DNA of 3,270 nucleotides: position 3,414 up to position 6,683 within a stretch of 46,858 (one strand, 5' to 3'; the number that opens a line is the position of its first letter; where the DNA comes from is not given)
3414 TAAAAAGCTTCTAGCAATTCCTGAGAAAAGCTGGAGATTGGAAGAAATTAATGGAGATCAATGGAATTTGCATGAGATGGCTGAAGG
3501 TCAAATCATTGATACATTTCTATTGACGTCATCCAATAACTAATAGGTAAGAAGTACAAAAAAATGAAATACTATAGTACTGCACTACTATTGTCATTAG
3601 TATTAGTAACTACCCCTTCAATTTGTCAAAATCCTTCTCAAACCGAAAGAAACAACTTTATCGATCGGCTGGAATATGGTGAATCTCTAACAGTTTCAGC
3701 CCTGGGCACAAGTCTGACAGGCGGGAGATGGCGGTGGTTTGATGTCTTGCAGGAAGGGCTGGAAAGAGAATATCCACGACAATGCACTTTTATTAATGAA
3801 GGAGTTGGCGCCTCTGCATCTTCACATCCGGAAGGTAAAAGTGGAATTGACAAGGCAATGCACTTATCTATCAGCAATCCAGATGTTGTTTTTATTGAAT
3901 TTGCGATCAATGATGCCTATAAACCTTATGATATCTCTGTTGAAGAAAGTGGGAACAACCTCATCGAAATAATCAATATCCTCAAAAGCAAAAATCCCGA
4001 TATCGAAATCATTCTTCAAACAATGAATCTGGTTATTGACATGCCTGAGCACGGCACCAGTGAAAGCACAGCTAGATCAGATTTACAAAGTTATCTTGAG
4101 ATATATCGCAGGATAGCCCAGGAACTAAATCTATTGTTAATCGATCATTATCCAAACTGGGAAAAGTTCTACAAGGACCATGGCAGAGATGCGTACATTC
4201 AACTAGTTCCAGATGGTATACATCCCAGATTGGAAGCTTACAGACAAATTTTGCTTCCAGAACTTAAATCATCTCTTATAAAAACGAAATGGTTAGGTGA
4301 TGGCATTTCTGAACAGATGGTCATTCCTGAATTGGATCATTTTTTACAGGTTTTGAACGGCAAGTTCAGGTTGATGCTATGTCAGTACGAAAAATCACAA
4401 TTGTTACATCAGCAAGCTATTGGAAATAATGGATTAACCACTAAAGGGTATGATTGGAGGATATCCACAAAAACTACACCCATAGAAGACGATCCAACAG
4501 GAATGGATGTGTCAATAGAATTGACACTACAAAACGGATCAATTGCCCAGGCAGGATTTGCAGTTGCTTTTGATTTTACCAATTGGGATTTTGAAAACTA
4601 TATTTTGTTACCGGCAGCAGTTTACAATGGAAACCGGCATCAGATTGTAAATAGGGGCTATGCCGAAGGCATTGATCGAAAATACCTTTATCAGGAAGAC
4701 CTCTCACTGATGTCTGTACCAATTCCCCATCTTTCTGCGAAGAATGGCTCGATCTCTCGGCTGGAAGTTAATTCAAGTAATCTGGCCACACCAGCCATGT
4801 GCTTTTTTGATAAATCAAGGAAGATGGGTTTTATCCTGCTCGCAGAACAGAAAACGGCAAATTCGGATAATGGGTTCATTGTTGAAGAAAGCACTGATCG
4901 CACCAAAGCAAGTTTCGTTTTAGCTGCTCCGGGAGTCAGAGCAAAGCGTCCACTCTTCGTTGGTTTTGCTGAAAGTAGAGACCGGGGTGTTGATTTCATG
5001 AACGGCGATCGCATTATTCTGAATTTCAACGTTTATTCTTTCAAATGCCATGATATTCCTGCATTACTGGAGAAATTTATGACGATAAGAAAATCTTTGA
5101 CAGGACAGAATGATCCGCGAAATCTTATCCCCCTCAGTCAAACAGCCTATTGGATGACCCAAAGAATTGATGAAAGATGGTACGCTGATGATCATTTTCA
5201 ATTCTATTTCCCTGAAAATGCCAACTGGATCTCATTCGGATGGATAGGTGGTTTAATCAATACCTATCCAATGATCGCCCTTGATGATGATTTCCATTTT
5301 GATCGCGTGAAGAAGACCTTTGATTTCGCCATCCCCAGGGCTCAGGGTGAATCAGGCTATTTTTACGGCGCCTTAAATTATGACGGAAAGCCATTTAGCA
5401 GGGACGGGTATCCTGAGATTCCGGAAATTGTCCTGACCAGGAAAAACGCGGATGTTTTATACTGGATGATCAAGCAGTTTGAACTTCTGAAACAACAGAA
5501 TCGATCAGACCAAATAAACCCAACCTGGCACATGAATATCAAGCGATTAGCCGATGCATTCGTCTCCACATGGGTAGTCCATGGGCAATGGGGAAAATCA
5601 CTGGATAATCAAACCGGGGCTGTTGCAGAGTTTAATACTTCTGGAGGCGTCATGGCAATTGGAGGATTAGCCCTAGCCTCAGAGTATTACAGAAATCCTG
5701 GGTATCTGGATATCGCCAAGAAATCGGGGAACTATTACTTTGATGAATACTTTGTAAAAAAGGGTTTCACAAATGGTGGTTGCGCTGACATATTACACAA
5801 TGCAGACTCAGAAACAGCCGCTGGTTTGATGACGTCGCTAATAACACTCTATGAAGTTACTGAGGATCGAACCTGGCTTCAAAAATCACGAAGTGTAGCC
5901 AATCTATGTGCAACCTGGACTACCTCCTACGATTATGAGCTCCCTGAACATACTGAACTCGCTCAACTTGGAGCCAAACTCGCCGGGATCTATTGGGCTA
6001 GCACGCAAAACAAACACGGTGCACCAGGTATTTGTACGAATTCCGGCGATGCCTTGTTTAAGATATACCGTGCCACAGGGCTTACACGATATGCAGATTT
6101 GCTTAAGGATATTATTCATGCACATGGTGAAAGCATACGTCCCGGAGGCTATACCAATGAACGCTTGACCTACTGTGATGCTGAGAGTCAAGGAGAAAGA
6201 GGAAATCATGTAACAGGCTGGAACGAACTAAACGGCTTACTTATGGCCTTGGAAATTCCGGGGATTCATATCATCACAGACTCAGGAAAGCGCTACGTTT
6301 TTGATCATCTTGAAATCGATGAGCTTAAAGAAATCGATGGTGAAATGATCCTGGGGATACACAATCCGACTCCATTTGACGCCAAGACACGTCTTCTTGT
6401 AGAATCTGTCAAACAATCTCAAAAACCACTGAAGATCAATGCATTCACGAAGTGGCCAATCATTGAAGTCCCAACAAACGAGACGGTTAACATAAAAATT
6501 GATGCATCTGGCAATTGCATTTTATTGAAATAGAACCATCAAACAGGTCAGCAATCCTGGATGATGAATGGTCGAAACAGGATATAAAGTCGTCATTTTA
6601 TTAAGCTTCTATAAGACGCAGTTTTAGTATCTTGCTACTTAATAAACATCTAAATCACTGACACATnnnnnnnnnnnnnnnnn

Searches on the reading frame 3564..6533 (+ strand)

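Call 8: search_protein_families(library=pfam, proteins=[window:3564-6533:+], max_evalue=0.00001)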
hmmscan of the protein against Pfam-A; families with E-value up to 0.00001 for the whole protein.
window:3564-6533:+ (989 aa): 2 families
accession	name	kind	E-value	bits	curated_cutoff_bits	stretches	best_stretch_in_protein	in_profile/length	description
PF13472.12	Lipase_GDSL_2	-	7.1e-16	59.6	32.9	1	39-227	3-177/178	GDSL-like Lipase/Acylhydrolase family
PF00657.28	Lipase_GDSL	-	2.2e-12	48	23.6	1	49-229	6-204/208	GDSL-like Lipase/Acylhydrolase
